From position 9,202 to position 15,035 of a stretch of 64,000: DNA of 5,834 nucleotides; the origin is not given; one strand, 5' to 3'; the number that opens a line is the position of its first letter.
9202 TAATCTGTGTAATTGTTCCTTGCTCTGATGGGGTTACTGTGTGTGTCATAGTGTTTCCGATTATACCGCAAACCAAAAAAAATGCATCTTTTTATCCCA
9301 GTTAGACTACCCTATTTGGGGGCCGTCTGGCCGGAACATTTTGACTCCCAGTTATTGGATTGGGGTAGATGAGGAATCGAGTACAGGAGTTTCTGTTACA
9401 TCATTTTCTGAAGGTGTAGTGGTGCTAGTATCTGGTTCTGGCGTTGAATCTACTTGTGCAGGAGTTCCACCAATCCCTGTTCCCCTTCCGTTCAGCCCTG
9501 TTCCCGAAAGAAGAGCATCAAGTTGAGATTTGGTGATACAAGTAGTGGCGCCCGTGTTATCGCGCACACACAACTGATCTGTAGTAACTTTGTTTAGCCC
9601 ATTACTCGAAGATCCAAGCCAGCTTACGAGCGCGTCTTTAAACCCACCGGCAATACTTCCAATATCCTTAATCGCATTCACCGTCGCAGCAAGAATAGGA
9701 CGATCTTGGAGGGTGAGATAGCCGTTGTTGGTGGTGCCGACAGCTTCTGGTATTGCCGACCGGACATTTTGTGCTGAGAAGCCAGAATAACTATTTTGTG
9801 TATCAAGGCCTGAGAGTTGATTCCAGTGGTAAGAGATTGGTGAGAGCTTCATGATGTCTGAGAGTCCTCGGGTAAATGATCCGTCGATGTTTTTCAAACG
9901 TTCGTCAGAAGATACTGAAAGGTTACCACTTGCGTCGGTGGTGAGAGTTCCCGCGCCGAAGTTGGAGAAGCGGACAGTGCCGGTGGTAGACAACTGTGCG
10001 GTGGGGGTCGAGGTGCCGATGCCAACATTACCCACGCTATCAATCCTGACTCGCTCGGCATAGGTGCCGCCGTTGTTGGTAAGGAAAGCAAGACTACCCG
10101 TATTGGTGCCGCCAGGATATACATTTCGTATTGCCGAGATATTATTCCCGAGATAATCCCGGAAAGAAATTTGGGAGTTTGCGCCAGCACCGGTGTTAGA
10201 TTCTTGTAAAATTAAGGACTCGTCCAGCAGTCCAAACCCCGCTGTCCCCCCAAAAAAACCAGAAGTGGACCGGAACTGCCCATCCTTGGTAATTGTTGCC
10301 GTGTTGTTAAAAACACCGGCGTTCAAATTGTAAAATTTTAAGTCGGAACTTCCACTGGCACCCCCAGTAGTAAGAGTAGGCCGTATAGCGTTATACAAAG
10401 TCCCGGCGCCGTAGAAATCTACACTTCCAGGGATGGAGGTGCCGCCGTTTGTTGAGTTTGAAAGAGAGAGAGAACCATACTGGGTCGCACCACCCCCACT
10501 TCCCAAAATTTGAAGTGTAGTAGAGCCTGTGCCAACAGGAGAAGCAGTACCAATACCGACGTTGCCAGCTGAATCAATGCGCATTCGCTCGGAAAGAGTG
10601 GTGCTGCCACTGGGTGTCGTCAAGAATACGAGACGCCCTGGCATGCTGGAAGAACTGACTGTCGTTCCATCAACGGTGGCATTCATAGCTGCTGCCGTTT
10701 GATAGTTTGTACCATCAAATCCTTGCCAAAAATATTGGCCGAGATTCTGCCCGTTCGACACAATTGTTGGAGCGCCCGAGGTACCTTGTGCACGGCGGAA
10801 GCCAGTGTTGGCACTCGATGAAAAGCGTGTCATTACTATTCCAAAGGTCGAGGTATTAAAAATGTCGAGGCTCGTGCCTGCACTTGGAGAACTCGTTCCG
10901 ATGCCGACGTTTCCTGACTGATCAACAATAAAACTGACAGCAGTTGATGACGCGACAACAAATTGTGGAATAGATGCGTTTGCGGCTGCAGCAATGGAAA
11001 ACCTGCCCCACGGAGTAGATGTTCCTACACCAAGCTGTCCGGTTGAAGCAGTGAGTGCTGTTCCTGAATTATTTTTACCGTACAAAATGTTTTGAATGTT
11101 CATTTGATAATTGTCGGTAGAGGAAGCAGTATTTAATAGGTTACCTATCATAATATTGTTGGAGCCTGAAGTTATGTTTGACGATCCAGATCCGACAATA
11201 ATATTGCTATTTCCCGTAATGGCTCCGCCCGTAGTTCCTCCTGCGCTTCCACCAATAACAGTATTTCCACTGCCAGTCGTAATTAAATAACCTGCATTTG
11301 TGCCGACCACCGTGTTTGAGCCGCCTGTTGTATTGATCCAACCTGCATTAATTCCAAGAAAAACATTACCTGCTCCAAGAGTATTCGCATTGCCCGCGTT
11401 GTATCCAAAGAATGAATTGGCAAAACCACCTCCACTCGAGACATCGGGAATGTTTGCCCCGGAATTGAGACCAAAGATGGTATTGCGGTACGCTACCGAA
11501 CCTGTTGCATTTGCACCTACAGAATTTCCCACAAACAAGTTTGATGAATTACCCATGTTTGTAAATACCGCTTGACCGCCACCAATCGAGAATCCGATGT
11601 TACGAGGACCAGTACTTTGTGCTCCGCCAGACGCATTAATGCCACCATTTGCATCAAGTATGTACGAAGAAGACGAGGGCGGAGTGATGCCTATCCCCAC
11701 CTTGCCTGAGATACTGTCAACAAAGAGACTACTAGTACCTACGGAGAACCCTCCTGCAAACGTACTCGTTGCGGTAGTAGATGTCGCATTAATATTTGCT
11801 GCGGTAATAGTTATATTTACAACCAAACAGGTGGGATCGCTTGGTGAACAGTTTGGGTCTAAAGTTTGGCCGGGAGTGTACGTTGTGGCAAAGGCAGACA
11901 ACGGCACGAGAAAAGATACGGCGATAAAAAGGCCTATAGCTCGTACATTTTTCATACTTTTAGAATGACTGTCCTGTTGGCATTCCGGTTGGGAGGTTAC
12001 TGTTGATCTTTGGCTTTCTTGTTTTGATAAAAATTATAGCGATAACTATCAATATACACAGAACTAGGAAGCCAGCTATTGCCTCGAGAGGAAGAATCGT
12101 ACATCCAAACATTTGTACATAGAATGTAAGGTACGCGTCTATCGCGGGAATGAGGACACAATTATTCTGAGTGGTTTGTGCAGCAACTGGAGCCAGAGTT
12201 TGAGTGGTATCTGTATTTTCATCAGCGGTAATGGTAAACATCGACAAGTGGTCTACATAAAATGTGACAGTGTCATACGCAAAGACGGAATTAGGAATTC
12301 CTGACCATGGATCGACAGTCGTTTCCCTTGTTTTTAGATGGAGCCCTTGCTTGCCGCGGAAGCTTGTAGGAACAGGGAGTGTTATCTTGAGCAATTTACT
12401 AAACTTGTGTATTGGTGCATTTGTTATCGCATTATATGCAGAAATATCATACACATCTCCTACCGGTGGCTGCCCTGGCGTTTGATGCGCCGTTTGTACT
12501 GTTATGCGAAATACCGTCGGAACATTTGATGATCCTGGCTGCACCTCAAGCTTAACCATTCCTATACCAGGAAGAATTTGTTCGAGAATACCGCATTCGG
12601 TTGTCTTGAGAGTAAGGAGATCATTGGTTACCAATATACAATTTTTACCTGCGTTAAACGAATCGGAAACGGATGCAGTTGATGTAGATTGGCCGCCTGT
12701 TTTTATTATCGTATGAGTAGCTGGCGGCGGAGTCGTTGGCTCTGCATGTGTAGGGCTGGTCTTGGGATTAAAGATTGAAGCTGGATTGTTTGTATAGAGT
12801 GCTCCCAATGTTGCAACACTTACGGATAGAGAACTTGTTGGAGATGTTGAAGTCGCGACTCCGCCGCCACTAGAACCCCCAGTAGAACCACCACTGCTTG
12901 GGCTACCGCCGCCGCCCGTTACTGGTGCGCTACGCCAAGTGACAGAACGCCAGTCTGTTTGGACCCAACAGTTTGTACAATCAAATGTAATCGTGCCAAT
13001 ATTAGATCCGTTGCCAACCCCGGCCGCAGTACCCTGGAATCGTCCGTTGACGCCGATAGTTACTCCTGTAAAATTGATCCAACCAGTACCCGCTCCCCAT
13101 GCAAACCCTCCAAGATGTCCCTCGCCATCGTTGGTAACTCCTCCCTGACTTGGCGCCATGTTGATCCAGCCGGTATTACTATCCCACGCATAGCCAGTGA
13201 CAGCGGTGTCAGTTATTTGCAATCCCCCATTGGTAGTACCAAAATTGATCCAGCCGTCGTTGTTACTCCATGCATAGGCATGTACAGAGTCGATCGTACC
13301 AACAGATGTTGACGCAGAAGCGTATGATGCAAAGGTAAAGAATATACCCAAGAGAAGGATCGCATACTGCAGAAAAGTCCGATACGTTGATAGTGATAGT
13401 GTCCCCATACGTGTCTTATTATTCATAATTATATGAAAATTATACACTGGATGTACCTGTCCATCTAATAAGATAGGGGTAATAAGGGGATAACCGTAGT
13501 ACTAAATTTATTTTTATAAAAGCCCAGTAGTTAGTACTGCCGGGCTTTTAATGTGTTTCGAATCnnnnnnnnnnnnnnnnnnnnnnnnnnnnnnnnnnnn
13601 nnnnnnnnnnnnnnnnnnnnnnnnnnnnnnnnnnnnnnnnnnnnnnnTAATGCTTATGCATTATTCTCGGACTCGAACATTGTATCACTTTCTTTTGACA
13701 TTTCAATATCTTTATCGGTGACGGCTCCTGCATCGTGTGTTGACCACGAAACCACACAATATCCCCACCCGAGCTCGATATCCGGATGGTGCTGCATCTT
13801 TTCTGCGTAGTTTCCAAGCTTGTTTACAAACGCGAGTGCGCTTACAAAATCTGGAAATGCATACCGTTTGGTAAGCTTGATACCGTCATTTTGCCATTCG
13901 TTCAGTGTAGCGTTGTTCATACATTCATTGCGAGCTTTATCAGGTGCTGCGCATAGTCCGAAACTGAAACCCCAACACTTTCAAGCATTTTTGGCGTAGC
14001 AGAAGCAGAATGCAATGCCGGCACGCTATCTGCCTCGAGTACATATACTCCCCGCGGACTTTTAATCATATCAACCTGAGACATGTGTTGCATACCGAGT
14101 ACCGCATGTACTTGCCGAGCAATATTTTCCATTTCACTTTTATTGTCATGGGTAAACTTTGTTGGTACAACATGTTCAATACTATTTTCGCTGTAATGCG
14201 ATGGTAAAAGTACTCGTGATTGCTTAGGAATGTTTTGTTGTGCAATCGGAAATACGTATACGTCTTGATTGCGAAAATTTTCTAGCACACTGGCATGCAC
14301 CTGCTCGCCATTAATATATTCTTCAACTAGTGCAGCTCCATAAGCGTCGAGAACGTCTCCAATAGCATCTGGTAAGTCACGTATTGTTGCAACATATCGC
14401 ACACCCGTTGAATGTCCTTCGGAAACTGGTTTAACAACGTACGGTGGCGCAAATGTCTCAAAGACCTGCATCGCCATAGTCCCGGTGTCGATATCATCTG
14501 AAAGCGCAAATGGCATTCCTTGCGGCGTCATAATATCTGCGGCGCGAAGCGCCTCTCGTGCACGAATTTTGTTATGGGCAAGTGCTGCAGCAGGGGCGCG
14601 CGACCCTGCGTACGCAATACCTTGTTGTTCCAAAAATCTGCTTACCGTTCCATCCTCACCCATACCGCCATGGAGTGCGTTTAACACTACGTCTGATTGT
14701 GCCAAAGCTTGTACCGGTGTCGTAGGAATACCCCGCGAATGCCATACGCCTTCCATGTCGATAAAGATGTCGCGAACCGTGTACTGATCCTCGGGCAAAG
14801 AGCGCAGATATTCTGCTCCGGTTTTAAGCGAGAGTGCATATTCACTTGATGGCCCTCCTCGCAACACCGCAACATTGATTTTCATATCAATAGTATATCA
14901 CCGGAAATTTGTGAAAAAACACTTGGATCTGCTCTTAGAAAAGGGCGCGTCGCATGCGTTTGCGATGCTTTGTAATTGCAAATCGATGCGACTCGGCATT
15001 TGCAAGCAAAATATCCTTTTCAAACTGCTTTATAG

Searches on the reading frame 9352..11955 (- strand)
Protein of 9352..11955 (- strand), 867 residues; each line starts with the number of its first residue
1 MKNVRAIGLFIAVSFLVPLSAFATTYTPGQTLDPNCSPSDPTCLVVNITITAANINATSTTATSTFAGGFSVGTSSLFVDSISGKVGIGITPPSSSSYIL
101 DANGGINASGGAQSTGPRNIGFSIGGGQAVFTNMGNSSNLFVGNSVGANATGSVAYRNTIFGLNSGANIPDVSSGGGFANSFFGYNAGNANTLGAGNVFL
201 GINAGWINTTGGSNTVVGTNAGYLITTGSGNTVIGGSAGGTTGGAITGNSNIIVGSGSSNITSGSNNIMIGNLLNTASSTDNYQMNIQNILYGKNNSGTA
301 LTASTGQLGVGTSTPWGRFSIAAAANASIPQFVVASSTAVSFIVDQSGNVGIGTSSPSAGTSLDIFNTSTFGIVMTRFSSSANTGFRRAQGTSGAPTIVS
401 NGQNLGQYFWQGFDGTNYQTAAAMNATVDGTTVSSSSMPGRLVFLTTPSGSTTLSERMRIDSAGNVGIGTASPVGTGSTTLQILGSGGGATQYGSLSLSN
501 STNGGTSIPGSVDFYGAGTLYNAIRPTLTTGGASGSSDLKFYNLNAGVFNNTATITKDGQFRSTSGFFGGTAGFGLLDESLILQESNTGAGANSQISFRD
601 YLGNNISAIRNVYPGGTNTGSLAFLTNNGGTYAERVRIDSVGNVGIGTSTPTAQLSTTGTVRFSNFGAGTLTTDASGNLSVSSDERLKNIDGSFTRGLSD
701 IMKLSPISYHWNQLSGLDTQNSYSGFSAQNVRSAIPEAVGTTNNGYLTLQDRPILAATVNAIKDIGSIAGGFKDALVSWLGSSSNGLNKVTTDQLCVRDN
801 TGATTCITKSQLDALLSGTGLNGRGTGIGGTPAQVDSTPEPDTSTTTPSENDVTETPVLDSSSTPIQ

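Call 56: search_protein_families(library=pfam, proteins=[window:9352-11955:-], max_evalue=0.01)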
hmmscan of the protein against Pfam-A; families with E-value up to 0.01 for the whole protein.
window:9352-11955:- (867 aa): 1 family
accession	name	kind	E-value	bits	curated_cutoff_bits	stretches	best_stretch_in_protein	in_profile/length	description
PF13884.11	Peptidase_S74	-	1.1e-07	32.4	22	1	683-739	1-57/58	Chaperone of endosialidase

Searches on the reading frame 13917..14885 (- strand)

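Call 75: search_protein_families(library=pfam, proteins=[window:13917-14885:-], max_evalue=0.00001)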
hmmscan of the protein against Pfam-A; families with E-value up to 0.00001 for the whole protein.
window:13917-14885:- (322 aa): 3 families
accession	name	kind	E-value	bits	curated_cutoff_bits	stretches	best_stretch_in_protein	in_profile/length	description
PF07478.18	Dala_Dala_lig_C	-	2.2e-23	83.3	24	1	117-316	6-203/204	D-ala D-ala ligase C-terminus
PF01820.27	Dala_Dala_lig_N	-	1.6e-17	64.6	34.6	2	58-95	84-121/121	D-ala D-ala ligase N-terminus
PF02655.19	ATP-grasp_3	-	4.7e-10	40.2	23.2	1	103-284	1-152/160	ATP-grasp domain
